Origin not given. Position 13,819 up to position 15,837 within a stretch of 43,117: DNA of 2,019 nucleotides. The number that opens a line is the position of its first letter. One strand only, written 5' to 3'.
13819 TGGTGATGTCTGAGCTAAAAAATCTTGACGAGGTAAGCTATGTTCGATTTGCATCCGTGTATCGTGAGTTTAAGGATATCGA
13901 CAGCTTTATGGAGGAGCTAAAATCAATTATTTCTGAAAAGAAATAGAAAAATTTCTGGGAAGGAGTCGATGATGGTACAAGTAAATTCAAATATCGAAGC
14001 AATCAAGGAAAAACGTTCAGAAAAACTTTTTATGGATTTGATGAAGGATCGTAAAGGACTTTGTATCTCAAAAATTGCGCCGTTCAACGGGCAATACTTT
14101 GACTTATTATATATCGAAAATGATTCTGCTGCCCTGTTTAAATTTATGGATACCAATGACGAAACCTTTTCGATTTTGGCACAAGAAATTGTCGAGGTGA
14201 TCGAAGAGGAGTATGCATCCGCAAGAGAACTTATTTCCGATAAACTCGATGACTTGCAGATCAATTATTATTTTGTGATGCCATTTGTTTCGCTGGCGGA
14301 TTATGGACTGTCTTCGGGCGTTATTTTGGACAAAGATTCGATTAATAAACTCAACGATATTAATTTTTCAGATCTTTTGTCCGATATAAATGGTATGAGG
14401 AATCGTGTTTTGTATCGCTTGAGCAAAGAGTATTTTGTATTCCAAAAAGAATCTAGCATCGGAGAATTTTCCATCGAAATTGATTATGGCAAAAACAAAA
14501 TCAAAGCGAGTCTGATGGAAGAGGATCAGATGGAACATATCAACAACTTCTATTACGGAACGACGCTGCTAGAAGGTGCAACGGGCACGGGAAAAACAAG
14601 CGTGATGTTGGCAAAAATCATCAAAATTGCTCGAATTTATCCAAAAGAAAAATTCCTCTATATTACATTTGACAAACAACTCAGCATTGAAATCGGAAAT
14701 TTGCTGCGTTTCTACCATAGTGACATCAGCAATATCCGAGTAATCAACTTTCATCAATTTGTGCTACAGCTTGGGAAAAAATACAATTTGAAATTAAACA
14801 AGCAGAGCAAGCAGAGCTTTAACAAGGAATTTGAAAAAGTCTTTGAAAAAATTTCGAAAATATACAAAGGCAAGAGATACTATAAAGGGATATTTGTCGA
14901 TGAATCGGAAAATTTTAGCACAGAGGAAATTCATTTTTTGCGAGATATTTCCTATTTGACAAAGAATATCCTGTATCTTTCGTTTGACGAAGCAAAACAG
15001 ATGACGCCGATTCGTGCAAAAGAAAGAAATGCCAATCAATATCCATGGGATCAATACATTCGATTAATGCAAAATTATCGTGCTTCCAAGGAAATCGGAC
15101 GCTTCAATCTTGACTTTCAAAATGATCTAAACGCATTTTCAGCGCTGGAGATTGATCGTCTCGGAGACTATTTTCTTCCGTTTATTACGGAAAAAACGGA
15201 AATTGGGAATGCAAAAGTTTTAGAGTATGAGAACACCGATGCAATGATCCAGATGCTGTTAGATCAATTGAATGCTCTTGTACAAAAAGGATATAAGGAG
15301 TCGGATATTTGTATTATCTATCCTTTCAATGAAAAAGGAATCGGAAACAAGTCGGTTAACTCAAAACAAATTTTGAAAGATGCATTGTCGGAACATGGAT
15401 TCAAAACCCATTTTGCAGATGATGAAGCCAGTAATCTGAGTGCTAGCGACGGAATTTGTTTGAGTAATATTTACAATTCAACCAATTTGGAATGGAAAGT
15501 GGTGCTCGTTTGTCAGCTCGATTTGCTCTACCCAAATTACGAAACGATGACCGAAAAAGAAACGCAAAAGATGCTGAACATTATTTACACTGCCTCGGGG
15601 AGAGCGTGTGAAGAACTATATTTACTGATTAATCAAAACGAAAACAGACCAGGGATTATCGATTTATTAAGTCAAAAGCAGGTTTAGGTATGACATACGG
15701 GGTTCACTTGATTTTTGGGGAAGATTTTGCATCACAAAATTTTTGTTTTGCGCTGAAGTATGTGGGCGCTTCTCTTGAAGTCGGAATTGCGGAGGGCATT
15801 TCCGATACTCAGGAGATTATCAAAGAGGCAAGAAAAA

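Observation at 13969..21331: Nine-gene overlap-coupled operon: an SF1 helicase-type ATPase heads a reduced type IV pilus/pseudopilus module in the core genome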

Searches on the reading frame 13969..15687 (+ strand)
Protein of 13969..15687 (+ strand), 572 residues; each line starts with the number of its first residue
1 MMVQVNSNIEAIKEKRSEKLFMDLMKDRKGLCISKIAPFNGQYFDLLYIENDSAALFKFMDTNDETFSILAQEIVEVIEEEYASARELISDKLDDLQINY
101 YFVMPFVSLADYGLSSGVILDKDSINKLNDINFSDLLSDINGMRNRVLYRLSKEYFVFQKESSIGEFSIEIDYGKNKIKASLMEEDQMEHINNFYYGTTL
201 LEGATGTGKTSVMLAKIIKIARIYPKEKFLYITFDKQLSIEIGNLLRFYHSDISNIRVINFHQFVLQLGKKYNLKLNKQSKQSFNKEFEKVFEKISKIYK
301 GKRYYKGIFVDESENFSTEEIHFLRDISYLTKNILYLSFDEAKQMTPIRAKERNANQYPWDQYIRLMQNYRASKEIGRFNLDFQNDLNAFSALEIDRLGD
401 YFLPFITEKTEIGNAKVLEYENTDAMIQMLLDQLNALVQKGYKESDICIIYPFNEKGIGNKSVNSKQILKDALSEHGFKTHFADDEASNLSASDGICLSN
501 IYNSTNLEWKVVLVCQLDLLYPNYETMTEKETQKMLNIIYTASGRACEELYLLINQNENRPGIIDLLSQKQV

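Call 3: search_protein_families(library=pfam, proteins=[window:13969-15687:+], max_evalue=1)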
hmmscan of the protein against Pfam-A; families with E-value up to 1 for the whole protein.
window:13969-15687:+ (572 aa): 8 families
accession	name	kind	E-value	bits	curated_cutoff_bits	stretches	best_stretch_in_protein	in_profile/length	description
PF00580.27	UvrD-helicase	-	1.2e-08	35.5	23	1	184-385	2-190/271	UvrD/REP helicase N-terminal domain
PF04851.21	ResIII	-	0.00029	21.2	22.5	1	198-313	25-134/164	Type III restriction enzyme, res subunit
PF00270.35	DEAD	-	0.00091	19.4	26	1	186-276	3-89/167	DEAD/DEAH box helicase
PF13401.12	AAA_22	-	0.0061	17.3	27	1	197-329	6-109/130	AAA domain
PF13538.12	UvrD_C_2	-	0.014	15.7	27.4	1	496-553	2-52/52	UvrD-like helicase C-terminal domain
PF13245.12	AAA_19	-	0.034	14.8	25.1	1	196-328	11-115/134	AAA domain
PF12775.13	AAA_7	-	0.092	12.7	25.8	0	199-219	36-56/181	P-loop containing dynein motor region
PF25199.1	nSTAND_NTPase5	-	0.11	12.8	34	1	198-241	43-85/145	Novel STAND NTPase 5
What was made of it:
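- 13969..15687 (+): hel: a 572-aa protein with a NERD-like (PD-(D/E)xK-fold) N-terminal domain (about residues 1-185) and a compact, divergent UvrD-like SF1 ATPase core. Pfam UvrD-helicase at 1.2e-8 (call 3).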

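Call 4: search_protein_families(library=ncbifam, proteins=[window:13969-15687:+], max_evalue=1)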
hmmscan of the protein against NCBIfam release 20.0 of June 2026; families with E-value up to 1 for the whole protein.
window:13969-15687:+ (572 aa): 6 families
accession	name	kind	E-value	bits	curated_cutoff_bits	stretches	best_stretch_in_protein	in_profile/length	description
NF008004.0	PRK10733.1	equivalog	0.014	13.4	1008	1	58-97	533-572/644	ATP-dependent zinc metalloprotease FtsH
NF041000.1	ATPase_ComGA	equivalog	0.026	13.5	300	1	150-215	83-147/267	competence type IV pilus ATPase ComGA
TIGR02782.1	TrbB_P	equivalog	0.046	13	304.55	1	178-251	116-191/303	P-type conjugative transfer ATPase TrbB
NF004070.0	PRK05580.2-2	equivalog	0.12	10.4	921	1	189-220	210-241/729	primosomal protein N'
TIGR03117.2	cas_csf4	equivalog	0.19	9.8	400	1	199-222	150-173/800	type IV CRISPR-associated DEAD/DEAH-box helicase Csf4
NF010482.0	PRK13907.1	equivalog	0.25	11.4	231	1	156-194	64-101/128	ribonuclease H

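Call 8: find_homologous_proteins(query=window:13969-15687:+, max_evalue=0.001)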
Query window:13969-15687:+ (572 aa): 42 proteins with E <= 0.001 among 8000 candidates.
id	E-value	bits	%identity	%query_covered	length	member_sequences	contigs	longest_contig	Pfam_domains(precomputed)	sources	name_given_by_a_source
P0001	0.0e+0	1250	100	100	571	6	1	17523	PF00580.28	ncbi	-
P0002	3.8e-264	895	71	99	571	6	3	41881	PF00580.28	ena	-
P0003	2.8e-214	731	58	100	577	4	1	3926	PF00270.36,PF04851.22,PF00580.28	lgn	-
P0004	5.9e-205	700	58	99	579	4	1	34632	-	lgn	-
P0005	6.3e-203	693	58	100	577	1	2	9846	PF00580.28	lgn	-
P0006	8.9e-199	680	55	100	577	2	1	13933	PF13245.13,PF04851.22,PF00580.28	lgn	-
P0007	1.1e-198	679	56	99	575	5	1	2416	PF04851.22,PF00580.28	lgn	-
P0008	3.2e-196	671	55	100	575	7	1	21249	PF04851.22,PF00580.28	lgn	-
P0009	1.6e-195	669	55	100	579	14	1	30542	PF00580.28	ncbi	-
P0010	5.7e-166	571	49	98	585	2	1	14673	PF00580.28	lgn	-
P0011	7.2e-165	568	49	98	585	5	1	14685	PF00580.28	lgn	-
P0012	8.1e-165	568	49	98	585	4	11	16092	PF00580.28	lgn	-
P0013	2.7e-164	566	47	99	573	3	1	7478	PF13401.13,PF04851.22,PF00580.28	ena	-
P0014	3.6e-164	566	49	98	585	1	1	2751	PF00580.28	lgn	-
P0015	4.0e-163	562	48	98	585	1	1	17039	PF00580.28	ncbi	ncbi:MAG: UvrD-helicase domain-containing protein [Proteocatella sp.]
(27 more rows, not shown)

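Call 11: find_related_loci(query=A1, collection=genome_contigs, flank=10000)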
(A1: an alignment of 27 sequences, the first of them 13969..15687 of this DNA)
Query A1 (572 aa) in genome_contigs; peptide patterns used: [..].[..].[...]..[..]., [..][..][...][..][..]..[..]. (x = any residue, [..] = any of these).
198 stretches matched a pattern; 87 encode a relative of the query (tblastn E <= 1e-3); the best 80 are kept; 80 distinct loci.
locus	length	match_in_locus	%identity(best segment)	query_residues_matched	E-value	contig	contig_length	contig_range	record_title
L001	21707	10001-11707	59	5-572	0e+0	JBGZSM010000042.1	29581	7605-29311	MAG: Filifactoraceae bacterium isolate D-73_MAG_2 D-73__65861, whole genome shotgun sequence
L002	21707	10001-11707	59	5-572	0e+0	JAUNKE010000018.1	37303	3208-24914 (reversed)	MAG: Peptostreptococcaceae bacterium isolate S30M_Sa_15 NODE_655_length_37303_cov_13.770511, whole genome shotgun sequen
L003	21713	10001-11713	54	1-570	0e+0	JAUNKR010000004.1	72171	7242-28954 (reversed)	MAG: Peptostreptococcaceae bacterium isolate S30M_Sa_54 NODE_211_length_72171_cov_14.621901, whole genome shotgun sequen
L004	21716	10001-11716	48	5-567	7e-173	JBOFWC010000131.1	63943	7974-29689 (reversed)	MAG: Proteocatella sp. isolate WFFMC_MAG_562 k139_120467_flag=0_multi=15.4192_len=63943, whole genome shotgun sequence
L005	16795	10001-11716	48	5-567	5e-173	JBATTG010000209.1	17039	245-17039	MAG: Proteocatella sp. isolate MFD12161_ilm_asm_bin5 k127_58398, whole genome shotgun sequence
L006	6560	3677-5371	48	7-570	7e-166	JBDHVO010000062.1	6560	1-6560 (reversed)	MAG: Proteocatella sp. isolate AS-MESO-OLR.231 NODE_43821_length_6560_cov_4.032547, whole genome shotgun sequence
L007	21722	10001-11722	48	3-567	5e-164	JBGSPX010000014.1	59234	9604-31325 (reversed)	MAG: Proteocatella sp. isolate JTS-AC315 k141_4447430, whole genome shotgun sequence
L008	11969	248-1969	46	3-567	3e-164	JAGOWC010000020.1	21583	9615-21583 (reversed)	MAG: Proteocatella sp. isolate Gw_Inlet_bin_121 Gw_Inlet_2002_length_21583_cov_37.191368, whole genome shotgun sequence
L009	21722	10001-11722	55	1-570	0e+0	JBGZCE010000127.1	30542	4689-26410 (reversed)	MAG: Filifactoraceae bacterium isolate D-60_MAG_55 D-60__147898, whole genome shotgun sequence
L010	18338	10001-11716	55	1-570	0e+0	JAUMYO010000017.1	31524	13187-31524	MAG: Peptostreptococcaceae bacterium isolate S17M_Sa_33 NODE_727_length_31524_cov_17.174712, whole genome shotgun sequen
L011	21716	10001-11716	36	6-559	3e-102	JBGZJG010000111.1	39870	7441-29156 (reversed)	MAG: Filifactor sp. isolate D-85_MAG_34 D-85__101080, whole genome shotgun sequence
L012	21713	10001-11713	38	7-558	4e-99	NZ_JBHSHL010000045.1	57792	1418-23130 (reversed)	Filifactor villosus strain CCUG 46385 platanus_K_17_124_45, whole genome shotgun sequence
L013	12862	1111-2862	34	7-570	3e-97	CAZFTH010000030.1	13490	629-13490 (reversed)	MAG TPA_asm: uncultured Peptostreptococcaceae bacterium isolate SRP241341_co1_13 genome assembly, contig: NODE_4992_leng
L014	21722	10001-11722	48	3-567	8e-165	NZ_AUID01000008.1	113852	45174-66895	Proteocatella sphenisci DSM 23131 G558DRAFT_scaffold00007.7_C, whole genome shotgun sequence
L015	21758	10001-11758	34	7-567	5e-91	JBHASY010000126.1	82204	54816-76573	MAG: Acetoanaerobium sp. isolate D-3_MAG_59 D-3__135327, whole genome shotgun sequence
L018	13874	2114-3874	34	7-572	4e-81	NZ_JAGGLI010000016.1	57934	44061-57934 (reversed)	Acetoanaerobium pronyense strain DSM 27512 Ga0454142_16, whole genome shotgun sequence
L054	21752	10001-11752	30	3-567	7e-70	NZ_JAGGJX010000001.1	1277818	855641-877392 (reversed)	Metaclostridioides mangenotii strain DSM 1289 Ga0454101_01, whole genome shotgun sequence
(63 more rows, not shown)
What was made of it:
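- One copy per genome in 80 Peptostreptococcales species (call 11).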

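Call 15: search_protein_families(library=pfam, proteins=[L054:5045-6094:+, L054:7053-8117:+, L054:8339-9877:+, L054:12381-13208:-, L054:13380-14264:+, L054:14391-15836:+, L014:7994-8692:+, L014:8725-9984:+, L014:17291-18430:+, L014:14285-14782:+], max_evalue=0.001)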
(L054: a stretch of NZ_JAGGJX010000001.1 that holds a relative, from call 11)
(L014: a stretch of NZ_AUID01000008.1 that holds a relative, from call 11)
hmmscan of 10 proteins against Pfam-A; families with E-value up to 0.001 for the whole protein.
L054:5045-6094:+ (349 aa): 1 family
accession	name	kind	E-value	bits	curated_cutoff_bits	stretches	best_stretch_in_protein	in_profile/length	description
PF00581.25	Rhodanese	-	1.9e-15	57.5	22.2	1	4-124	4-100/102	Rhodanese-like domain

L054:7053-8117:+ (354 aa): 7 families
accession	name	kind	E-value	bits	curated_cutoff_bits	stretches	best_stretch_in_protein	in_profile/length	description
PF00154.27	RecA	-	5.7e-146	485.3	27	1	9-270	1-262/262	recA bacterial DNA recombination protein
PF21096.2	RecA_C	-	2.9e-25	88.6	27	1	273-328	1-56/57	RecA C-terminal domain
PF06745.19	ATPase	-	7.9e-10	38.9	26.6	1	42-231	2-194/231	KaiC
PF08423.17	Rad51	-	3.8e-07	30.1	22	1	40-229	7-212/244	Rad51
PF13479.12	AAA_24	-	0.00015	22.1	27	1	63-152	5-78/195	AAA domain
PF01637.24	ATPase_2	-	0.00043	20.6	33.2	1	61-193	21-116/225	ATPase domain predominantly from Archaea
PF13191.12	AAA_16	-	0.00059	20.8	32.6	1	59-178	23-122/167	AAA ATPase domain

L054:8339-9877:+ (512 aa): 4 families
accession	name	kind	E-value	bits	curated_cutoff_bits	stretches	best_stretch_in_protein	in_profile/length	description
PF12072.13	RNase_Y_N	-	2.6e-63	213.5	32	1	5-197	2-201/201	RNase Y N-terminal region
PF01966.28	HD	-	3.3e-19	69.7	22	1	328-420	1-115/116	HD domain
PF00013.35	KH_1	-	1.2e-06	28.6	21.5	1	205-263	3-65/66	KH domain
PF08668.18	HDOD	-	0.00015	21.8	22.9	0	327-379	94-147/196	HDOD domain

L054:12381-13208:- (275 aa): 2 families
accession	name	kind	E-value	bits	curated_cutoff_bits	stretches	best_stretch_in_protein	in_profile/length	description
PF02673.24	BacA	-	3e-89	299.6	33.4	1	12-266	1-257/257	Bacitracin resistance protein BacA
PF16481.10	DUF5058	-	5e-05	23.4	28.2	1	46-160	110-221/222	Domain of unknown function (DUF5058)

L054:13380-14264:+ (294 aa): 2 families
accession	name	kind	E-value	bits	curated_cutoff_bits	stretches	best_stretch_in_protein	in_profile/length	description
PF00589.27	Phage_integrase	-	1.3e-17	64.6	27.1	1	113-277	3-166/172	Phage integrase family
PF02899.23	Phage_int_SAM_1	-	0.00021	22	22.3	1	22-88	14-83/83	Phage integrase, N-terminal SAM-like domain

L054:14391-15836:+ (481 aa): 2 families
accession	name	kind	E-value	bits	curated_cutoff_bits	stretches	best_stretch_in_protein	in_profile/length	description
PF00206.25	Lyase_1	-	2.7e-23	83.3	27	1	85-303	88-306/312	Lyase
PF10397.14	ADSL_C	-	4.5e-23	81.8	32.7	1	374-456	1-79/79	Adenylosuccinate lyase C-terminus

L014:7994-8692:+ (232 aa): 2 families
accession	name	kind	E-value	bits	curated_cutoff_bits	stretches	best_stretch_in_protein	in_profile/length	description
PF00486.34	Trans_reg_C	-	2.2e-27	95.4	26.2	1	156-229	2-77/77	Transcriptional regulatory protein, C terminal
PF00072.30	Response_reg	-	2.3e-27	95.8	30.2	1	5-116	1-110/111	Response regulator receiver domain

L014:8725-9984:+ (419 aa): 5 families
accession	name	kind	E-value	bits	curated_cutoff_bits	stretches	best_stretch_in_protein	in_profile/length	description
PF02518.31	HATPase_c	-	3.4e-30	105.2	26.4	1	308-414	6-110/111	Histidine kinase-, DNA gyrase B-, and HSP90-like ATPase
PF00512.31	HisKA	-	7e-21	74.5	26.9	1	192-257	2-65/66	His Kinase A (phospho-acceptor) domain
PF13589.12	HATPase_c_3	-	2.4e-05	24.8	25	1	313-378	8-71/137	Histidine kinase-, DNA gyrase B-, and HSP90-like ATPase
PF14501.12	HATPase_c_5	-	6.7e-05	23.2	22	1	307-400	5-91/102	GHKL domain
PF13581.12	HATPase_c_2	-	0.00014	22.3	27.4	1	318-408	42-124/127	Histidine kinase-like ATPase domain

L014:17291-18430:+ (379 aa): 2 families
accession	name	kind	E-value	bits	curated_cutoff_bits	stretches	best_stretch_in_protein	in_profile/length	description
PF01979.26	Amidohydro_1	-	1.4e-12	48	25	1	281-372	255-344/345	Amidohydrolase family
PF07969.17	Amidohydro_3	-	1.9e-08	34.7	29.7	1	310-368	399-452/472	Amidohydrolase family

L014:14285-14782:+ (165 aa): 0 families

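Call 18: search_solved_structures(query=A1, max_evalue=1, show_alignments=2)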
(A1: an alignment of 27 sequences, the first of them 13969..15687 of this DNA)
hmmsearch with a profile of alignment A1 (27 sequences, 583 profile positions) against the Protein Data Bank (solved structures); distinct sequences matched with E-value up to 1: 18.
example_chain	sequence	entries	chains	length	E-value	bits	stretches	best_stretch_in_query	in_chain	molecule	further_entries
4c2u_A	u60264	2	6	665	1.1e-05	27.2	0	206-279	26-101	DNA HELICASE II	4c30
4c2t_A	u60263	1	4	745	1.9e-05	26.5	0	206-278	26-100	DNA HELICASE II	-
5mqf_U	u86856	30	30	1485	0.00034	22.4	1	182-261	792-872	Intron-binding protein aquarius | RNA helicase aquarius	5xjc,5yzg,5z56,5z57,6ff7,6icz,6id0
4pj3_A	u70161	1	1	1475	0.00034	22.4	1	182-261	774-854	Intron-binding protein aquarius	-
8ro0_Q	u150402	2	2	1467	0.0017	20.1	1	190-260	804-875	Intron-binding protein aquarius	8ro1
1uaa_A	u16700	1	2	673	0.014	17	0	203-273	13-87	PROTEIN (ATP-DEPENDENT DNA HELICASE REP.)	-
3u44_A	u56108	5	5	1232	0.015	16.9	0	208-257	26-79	ATP-dependent helicase/nuclease subunit A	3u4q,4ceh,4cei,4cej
1qhh_A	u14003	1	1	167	0.016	16.8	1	191-276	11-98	PROTEIN (PCRA (SUBUNIT))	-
3lfu_A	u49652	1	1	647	0.034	15.7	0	311-397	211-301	DNA helicase II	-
2is1_A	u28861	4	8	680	0.041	15.5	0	312-397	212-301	DNA helicase II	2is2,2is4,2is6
9l5r_Y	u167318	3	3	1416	0.046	15.3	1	185-258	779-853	Pre-mRNA-splicing factor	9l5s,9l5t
9dci_A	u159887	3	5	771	0.067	14.8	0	209-273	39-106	ATP-dependent DNA helicase UvrD1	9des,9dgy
9xzj_F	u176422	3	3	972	0.09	14.4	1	211-255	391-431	F-box DNA helicase 1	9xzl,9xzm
8rd3_A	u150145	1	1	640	0.46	12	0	207-257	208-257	ATP-dependent helicase NAM7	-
5mzn_A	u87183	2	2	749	0.64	11.5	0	186-223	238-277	Helicase SEN1,Helicase SEN1 | Helicase SEN1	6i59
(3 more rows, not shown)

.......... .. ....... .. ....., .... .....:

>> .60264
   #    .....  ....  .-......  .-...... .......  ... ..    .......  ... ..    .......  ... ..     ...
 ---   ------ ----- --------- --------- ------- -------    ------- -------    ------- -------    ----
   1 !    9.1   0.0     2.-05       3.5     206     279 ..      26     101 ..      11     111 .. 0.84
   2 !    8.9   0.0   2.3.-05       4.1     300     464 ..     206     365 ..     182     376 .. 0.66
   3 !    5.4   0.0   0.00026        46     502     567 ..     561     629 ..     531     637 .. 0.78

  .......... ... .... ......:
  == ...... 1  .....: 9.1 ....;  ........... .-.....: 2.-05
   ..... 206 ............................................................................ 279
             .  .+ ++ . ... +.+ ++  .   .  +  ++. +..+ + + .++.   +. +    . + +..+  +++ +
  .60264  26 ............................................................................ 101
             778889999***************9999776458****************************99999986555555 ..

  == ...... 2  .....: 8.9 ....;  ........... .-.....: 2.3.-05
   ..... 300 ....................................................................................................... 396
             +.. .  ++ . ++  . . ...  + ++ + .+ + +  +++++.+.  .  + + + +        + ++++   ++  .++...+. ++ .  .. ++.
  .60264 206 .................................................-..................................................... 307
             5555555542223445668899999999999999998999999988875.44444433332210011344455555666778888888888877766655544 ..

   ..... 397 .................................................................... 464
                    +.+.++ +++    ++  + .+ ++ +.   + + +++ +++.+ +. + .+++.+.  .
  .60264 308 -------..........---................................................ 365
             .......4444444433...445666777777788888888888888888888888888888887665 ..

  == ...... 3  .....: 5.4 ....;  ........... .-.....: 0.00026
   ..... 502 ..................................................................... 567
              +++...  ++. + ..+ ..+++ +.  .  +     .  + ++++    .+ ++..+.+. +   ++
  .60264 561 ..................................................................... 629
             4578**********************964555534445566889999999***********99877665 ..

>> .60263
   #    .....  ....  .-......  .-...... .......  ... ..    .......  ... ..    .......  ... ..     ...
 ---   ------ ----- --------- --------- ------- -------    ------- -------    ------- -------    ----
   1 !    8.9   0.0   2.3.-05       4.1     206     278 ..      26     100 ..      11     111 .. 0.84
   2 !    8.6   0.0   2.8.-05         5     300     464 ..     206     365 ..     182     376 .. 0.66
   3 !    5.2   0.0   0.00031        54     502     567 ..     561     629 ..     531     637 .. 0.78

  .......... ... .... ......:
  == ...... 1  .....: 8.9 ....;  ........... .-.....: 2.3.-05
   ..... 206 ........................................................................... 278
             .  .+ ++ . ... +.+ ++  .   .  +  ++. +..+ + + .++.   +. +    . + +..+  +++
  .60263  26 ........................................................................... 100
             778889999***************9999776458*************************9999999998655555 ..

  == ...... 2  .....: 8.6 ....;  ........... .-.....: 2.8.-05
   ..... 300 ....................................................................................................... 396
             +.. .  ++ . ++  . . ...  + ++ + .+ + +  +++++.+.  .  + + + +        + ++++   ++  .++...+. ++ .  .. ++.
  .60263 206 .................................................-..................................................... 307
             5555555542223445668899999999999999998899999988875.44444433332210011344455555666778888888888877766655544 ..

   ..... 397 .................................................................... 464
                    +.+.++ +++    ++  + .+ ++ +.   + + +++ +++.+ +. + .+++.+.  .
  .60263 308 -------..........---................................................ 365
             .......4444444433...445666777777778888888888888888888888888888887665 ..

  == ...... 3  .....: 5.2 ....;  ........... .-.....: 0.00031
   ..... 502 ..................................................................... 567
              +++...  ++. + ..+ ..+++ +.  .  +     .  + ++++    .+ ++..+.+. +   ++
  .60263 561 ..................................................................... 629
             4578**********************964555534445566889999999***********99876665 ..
